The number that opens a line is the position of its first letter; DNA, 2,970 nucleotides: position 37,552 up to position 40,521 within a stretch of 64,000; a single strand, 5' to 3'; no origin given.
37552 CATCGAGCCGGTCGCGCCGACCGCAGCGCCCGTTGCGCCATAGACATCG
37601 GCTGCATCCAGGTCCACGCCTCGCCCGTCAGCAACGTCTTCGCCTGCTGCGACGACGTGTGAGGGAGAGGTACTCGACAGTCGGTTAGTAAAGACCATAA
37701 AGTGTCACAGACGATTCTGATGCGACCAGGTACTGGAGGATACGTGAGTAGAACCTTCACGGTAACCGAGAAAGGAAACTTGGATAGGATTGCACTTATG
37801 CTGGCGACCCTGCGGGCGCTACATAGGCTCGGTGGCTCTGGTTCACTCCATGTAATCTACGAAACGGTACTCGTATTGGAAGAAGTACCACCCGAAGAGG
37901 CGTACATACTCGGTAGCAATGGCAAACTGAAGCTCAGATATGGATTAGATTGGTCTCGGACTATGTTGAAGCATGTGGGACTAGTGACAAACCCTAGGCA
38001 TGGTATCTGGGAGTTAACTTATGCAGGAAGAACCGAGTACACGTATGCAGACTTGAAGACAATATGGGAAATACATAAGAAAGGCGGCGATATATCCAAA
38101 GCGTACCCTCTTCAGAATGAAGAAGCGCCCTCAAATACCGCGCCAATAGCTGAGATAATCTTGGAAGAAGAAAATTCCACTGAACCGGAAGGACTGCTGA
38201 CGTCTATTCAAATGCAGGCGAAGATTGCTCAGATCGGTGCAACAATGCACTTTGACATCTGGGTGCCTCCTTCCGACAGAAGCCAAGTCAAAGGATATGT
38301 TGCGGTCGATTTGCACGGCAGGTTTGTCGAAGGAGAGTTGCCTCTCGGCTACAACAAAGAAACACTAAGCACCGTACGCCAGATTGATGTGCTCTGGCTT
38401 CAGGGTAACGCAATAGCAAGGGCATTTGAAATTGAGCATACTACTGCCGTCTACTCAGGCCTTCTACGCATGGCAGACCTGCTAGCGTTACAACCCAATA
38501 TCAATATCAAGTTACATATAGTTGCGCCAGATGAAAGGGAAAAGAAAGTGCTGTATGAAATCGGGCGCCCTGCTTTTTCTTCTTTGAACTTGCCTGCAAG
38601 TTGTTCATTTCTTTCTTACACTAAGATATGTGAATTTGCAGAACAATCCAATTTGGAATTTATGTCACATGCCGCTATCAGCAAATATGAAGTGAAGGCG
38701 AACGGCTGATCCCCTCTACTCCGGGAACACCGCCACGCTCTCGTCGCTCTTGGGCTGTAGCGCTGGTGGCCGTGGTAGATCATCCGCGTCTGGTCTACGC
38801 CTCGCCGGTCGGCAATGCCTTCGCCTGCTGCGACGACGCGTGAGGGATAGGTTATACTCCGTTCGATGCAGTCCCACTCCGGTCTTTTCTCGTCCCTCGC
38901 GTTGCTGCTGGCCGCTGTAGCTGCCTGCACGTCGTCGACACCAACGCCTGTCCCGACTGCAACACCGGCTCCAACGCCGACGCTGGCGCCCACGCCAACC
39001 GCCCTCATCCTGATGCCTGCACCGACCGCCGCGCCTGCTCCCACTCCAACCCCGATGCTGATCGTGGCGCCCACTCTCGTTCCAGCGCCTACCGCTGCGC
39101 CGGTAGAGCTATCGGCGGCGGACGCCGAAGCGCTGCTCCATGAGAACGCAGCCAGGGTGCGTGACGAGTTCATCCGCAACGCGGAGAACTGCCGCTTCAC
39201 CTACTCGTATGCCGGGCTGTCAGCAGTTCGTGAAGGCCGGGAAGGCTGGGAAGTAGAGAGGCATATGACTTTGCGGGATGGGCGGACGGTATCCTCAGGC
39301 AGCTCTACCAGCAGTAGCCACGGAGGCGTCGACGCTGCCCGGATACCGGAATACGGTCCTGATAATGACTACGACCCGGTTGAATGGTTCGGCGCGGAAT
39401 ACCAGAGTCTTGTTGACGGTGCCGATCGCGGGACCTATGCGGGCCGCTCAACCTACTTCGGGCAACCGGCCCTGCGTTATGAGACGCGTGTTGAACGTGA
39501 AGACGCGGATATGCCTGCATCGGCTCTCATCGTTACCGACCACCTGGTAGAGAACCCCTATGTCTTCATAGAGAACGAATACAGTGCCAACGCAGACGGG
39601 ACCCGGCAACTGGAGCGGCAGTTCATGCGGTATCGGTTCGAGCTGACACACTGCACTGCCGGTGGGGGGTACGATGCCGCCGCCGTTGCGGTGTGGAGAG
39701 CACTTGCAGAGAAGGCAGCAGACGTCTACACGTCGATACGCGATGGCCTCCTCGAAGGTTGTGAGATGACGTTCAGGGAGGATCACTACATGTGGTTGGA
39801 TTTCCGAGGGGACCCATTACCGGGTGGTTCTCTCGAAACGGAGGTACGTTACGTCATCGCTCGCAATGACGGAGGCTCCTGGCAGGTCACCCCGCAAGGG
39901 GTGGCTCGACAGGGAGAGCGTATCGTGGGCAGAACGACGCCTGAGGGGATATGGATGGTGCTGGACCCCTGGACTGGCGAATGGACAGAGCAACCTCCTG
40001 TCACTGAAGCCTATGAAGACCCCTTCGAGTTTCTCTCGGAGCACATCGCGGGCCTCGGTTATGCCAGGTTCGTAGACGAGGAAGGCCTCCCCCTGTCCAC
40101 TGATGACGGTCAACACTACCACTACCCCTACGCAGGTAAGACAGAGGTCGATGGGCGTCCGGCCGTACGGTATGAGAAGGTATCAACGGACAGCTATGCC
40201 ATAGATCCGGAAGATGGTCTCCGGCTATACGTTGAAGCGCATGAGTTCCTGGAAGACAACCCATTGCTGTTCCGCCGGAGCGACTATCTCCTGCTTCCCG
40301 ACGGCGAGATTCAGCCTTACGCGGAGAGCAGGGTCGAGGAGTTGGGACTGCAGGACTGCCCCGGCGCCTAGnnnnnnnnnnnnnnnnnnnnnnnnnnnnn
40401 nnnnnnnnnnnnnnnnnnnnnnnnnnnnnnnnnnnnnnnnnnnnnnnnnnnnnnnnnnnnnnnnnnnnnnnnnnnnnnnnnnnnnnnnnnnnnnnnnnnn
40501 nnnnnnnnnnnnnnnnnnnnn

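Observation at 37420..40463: Stacked cargo cassettes between convergent LigB-3 and Rieske-3, each bounded by diverged copies of both genes' 3' tails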

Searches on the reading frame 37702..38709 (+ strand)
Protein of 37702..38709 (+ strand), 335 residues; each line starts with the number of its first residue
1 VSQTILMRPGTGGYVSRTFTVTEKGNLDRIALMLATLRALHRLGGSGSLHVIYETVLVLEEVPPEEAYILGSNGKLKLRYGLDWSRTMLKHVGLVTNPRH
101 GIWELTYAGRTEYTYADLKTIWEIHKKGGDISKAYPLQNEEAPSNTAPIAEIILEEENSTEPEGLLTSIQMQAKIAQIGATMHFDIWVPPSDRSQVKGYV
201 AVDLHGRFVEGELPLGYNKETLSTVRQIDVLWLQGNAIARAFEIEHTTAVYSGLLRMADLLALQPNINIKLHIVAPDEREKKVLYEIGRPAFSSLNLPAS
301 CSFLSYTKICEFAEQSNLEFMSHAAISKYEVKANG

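Call 7: search_protein_families(library=pfam, proteins=[window:37702-38709:+], max_evalue=0.01)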
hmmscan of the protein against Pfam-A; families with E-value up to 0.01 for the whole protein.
window:37702-38709:+ (335 aa): 1 family
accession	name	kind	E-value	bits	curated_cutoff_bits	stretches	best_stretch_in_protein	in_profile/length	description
PF14338.12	Mrr_N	-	2.1e-09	37.8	29.5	1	32-111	4-83/87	Mrr N-terminal domain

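Call 8: search_protein_families(library=padloc, proteins=[window:37702-38709:+], max_evalue=0.01)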
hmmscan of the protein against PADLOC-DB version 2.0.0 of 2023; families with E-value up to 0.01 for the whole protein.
window:37702-38709:+ (335 aa): 1 family
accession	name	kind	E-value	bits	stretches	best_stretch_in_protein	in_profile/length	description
PDLC03534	REase_II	-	2.1e-12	44.8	1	168-296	178-311/351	Type II restriction enzyme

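Call 27: find_homologous_proteins(query=window:37744-38709:+)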
Query window:37744-38709:+ (321 aa): 3944 proteins with E <= 0.001 among 5688 candidates; the best 120 are listed.
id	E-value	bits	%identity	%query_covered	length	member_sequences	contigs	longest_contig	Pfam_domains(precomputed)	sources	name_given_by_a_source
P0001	2.5e-211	719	100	100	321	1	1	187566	PF14338.13,PF27126.1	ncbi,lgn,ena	-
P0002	4.1e-89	317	54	94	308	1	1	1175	PF14338.13,PF27126.1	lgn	-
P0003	2.3e-60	223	53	70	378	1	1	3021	PF27126.1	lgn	-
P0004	7.7e-57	211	60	57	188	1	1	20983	PF27126.1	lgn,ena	-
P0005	6.9e-56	208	57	56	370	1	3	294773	PF27126.1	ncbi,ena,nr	ncbi:MAG: hypothetical protein OXL97_06510 [Chloroflexota bacterium]|nr:hypothetical protein [Chloro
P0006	7.1e-56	208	58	57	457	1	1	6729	PF17762.9,PF02195.27,PF27126.1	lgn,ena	-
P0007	1.2e-55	207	58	55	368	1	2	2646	PF27126.1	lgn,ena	-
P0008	1.9e-55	207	59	54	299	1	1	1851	PF08299.18,PF27126.1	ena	-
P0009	1.3e-52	197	50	67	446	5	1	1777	PF27126.1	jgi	-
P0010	1.9e-52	197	61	52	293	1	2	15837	PF08299.18,PF27126.1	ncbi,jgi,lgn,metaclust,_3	metaclust:\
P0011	3.9e-52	196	59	52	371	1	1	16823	PF27126.1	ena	-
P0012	4.1e-52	196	50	66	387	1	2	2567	PF27126.1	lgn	-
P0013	5.4e-52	195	47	69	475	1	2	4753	PF27126.1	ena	-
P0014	5.7e-52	195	60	52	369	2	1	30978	PF27126.1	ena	-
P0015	6.8e-52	195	52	63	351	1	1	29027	PF27126.1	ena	-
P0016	9.7e-52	194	50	66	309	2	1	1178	PF27126.1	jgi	-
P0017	1.1e-51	194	46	72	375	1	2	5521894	PF27126.1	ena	-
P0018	1.2e-51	194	57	56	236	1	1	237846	PF27126.1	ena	-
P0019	1.2e-51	194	56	56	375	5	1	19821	PF27126.1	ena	-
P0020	1.5e-51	194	40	94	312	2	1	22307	PF14338.13,PF27126.1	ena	-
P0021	2.7e-51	193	38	94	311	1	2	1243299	PF14338.13,PF27126.1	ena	-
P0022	2.7e-51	193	51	61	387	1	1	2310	PF27126.1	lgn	-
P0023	3.3e-51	193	57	56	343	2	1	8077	PF27126.1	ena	-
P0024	3.5e-51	193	54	52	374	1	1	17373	PF27126.1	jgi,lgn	jgi:hypothetical protein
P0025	4.2e-51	192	58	52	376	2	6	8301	PF27126.1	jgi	-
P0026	5.3e-51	192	61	52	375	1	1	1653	PF27126.1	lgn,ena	-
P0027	5.3e-51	192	53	58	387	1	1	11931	PF27126.1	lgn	-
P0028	5.5e-51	192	50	66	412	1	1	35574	PF27126.1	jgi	jgi:hypothetical protein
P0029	5.8e-51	192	48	68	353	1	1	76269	PF27126.1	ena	-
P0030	6.3e-51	192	59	51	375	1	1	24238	PF27126.1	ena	-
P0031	6.8e-51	192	51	62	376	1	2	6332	PF27126.1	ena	-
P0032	7.0e-51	192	59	51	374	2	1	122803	PF27126.1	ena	-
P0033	7.6e-51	191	53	61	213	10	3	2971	PF27126.1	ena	-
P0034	8.8e-51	191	54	52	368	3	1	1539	PF27126.1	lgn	-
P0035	9.9e-51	191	48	64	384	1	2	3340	PF27126.1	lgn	-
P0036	1.2e-50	191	56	52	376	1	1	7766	PF27126.1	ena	-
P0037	1.3e-50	191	60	51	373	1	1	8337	PF27126.1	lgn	-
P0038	1.3e-50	191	60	51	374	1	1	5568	PF27126.1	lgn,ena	-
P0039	1.7e-50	190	51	62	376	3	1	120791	PF01878.25,PF27126.1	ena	-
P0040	1.7e-50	190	57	52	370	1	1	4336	PF27126.1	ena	-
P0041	1.9e-50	190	54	55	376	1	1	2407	PF27126.1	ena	-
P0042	1.9e-50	190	48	69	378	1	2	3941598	PF27126.1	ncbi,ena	-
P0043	2.3e-50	190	50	65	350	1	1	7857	PF27126.1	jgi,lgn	-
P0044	2.5e-50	190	53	59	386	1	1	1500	PF27126.1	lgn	-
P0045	2.9e-50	190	58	52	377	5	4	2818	PF27126.1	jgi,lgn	jgi:hypothetical protein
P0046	2.9e-50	190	49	66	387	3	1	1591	PF27126.1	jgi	-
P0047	3.0e-50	189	50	66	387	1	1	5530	PF27126.1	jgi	jgi:hypothetical protein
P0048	3.5e-50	189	57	55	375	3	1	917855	PF27126.1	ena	-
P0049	3.8e-50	189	57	53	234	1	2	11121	PF27126.1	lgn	-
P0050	3.8e-50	189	52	61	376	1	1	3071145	PF01878.25,PF27126.1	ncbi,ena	-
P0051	4.3e-50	189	53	62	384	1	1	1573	PF27126.1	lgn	-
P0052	4.3e-50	189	54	57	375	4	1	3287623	PF27126.1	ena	-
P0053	4.7e-50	189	51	61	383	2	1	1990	PF27126.1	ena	-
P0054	4.8e-50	189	57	50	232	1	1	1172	PF27126.1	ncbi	-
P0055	5.0e-50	189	39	94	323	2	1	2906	PF14338.13,PF27126.1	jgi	jgi:hypothetical protein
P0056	5.4e-50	189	57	55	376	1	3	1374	PF27126.1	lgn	-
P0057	5.6e-50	189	51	57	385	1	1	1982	PF27126.1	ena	-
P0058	6.4e-50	188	50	66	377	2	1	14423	PF27126.1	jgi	-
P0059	6.5e-50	188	58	52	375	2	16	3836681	PF27126.1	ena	-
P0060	6.6e-50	188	52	61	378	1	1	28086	PF27126.1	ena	-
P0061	7.0e-50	188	47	70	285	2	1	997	PF27126.1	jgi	jgi:hypothetical protein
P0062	7.3e-50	188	52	59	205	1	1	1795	PF27126.1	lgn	-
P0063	7.5e-50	188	52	61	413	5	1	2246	PF27126.1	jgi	jgi:hypothetical protein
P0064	7.8e-50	188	55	55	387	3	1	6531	PF27126.1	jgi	jgi:hypothetical protein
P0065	8.6e-50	188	49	66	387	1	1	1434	PF27126.1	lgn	-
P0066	1.0e-49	188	57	51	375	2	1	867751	PF27126.1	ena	-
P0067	1.1e-49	188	39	93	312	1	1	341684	PF14338.13,PF27126.1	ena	-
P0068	1.1e-49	188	57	54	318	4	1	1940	PF27126.1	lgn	-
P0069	1.2e-49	187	56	54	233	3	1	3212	PF27126.1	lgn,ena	-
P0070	1.3e-49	187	51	58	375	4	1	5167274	PF27126.1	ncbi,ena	-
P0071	1.3e-49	187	59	52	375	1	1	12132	PF27126.1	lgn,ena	-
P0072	1.3e-49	187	47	66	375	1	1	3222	PF27126.1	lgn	-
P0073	1.4e-49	187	52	55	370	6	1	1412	PF27126.1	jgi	jgi:hypothetical protein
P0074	1.4e-49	187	57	52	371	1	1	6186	PF27126.1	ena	-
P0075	1.4e-49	187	59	52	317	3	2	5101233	PF27126.1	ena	-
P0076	1.7e-49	187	56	54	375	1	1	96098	PF27126.1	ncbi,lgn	-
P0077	1.7e-49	187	46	69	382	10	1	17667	PF27126.1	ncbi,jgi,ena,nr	ncbi:MAG TPA: hypothetical protein VNW90_25500 [Acetobacteraceae bacterium]|jgi:hypothetical protein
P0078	1.8e-49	187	55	54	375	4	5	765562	PF27126.1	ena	-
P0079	1.9e-49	187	56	52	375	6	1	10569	PF27126.1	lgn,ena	-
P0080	2.0e-49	187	48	65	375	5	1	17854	PF27126.1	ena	-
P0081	2.0e-49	187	44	73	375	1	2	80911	PF27126.1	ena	-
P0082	2.5e-49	186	44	68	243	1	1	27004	PF27126.1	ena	-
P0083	2.6e-49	186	44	73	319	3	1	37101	PF27126.1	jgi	-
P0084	2.7e-49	186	53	55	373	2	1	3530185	PF27126.1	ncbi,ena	-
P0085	2.7e-49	186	58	51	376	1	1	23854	PF27126.1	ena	-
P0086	2.8e-49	186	56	52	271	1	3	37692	PF27126.1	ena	-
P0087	3.0e-49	186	60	52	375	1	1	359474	PF27126.1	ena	-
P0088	3.0e-49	186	51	58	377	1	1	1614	PF27126.1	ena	-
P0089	3.1e-49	186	54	52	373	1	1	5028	PF27126.1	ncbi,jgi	jgi:hypothetical protein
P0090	3.3e-49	186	59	52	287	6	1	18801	PF27126.1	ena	-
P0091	3.6e-49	186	46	70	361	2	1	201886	PF27126.1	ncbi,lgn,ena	-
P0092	3.7e-49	186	50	61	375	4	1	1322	PF27126.1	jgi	-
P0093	3.7e-49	186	58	52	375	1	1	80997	PF27126.1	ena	-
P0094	3.8e-49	186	56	55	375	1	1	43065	PF27126.1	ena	-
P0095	4.0e-49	186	53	55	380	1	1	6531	PF27126.1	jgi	jgi:hypothetical protein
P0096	4.3e-49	186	58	52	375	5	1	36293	PF27126.1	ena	-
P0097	4.4e-49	186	47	66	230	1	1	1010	PF27126.1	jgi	jgi:hypothetical protein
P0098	4.4e-49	186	58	52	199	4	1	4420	PF27126.1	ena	-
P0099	4.4e-49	186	57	51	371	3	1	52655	PF27126.1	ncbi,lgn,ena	-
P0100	4.6e-49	186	56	53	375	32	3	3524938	PF27126.1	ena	-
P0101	4.6e-49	186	57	51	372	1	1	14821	PF27126.1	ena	-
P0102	4.8e-49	185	52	57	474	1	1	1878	PF27126.1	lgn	-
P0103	5.1e-49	185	48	68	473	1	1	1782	PF27126.1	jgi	jgi:hypothetical protein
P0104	5.1e-49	185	58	51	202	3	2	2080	PF27126.1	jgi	jgi:hypothetical protein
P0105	5.2e-49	185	60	51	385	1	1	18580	PF27126.1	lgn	-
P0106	5.3e-49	185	57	52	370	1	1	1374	PF27126.1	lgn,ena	-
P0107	5.4e-49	185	54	56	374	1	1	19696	PF27126.1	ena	-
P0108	5.4e-49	185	55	52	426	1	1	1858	PF27126.1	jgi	jgi:hypothetical protein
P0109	5.5e-49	185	58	50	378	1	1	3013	PF27126.1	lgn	-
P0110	5.6e-49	185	54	56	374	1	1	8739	PF27126.1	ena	-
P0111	5.9e-49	185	58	52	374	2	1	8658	PF27126.1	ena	-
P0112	6.0e-49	185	58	52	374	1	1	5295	PF27126.1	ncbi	-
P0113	6.1e-49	185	42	80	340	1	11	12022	PF14338.13,PF27126.1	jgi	jgi:hypothetical protein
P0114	6.2e-49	185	56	52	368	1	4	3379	PF27126.1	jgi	jgi:hypothetical protein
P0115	6.7e-49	185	55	56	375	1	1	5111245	PF27126.1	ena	-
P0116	6.8e-49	185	56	52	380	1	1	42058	PF27126.1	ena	-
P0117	7.7e-49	185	53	53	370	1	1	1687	PF27126.1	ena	-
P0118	7.9e-49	185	57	52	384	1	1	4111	PF27126.1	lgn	-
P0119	8.2e-49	185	47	67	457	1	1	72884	PF27126.1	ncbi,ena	-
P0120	8.3e-49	185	48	66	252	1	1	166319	PF27126.1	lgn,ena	-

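Call 28: find_encoding_contigs(protein=P0001, flank=6000, max_places=5)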
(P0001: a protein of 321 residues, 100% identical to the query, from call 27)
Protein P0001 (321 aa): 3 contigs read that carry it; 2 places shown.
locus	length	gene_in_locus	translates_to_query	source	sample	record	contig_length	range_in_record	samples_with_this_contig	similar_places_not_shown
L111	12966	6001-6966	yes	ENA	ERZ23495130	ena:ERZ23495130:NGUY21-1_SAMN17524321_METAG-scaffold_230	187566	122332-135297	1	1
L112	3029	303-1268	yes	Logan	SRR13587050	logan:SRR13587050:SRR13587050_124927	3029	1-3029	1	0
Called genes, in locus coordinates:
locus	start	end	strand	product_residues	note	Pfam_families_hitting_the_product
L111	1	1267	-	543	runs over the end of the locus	PF14257:DUF4349, PF00801:PKD (faint), PF18911:PKD_4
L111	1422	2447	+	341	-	PF04909:Amidohydro_2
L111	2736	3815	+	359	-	PF08240:ADH_N, PF00107:ADH_zinc_N, PF13602:ADH_zinc_N_2 (weak)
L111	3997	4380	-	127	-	-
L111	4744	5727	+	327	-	PF02900:LigB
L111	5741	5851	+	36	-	-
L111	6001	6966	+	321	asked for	PF14338:Mrr_N, PF27126:NmeDI_C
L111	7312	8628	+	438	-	-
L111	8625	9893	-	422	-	PF00355:Rieske, PF19301:LigXa_C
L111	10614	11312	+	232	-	PF00857:Isochorismatase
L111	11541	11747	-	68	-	PF24113:DUF7387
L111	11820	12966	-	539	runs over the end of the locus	PF00501:AMP-binding, PF13193:AMP-binding_C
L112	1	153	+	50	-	?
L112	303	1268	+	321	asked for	PF14338:Mrr_N, PF27126:NmeDI_C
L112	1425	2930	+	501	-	-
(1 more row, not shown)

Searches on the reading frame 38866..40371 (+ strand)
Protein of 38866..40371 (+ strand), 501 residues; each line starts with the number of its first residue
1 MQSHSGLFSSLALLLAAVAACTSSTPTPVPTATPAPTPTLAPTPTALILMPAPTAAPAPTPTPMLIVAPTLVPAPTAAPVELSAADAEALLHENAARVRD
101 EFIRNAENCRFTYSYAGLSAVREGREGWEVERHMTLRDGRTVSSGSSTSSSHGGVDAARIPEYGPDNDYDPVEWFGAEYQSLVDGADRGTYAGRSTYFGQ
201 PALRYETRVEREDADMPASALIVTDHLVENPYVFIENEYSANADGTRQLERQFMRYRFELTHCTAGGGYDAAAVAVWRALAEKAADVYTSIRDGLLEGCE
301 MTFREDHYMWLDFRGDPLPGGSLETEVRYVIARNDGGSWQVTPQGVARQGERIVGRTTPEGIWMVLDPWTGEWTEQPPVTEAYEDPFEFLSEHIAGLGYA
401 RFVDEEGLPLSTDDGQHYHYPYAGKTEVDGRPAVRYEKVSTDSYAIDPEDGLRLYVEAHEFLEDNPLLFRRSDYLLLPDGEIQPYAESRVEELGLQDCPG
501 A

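Call 7: search_protein_families(library=pfam, proteins=[window:38866-40371:+], max_evalue=0.01)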
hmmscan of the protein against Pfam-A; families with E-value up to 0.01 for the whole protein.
window:38866-40371:+ (501 aa): 0 families

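Call 8: search_protein_families(library=padloc, proteins=[window:38866-40371:+], max_evalue=0.01)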
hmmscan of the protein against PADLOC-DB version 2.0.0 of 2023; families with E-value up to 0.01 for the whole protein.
window:38866-40371:+ (501 aa): 0 families

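Call 29: find_encoding_contigs(protein=window:38866-40371:+, flank=6000, max_places=6)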
Protein window:38866-40371:+ (501 aa): 1 contig read that carries it; 1 place shown.
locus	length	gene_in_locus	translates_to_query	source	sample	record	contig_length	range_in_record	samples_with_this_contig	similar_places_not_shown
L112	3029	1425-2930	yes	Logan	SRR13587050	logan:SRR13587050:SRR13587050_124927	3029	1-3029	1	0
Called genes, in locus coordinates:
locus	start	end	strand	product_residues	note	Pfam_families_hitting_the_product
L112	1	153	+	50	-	?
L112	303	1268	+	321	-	PF14338:Mrr_N, PF27126:NmeDI_C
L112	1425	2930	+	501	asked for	-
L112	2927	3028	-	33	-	?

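Call 61: search_protein_families(library=pfam, proteins=[window:38866-40371:+], max_evalue=1)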
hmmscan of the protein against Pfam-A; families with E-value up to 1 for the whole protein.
window:38866-40371:+ (501 aa): 0 families
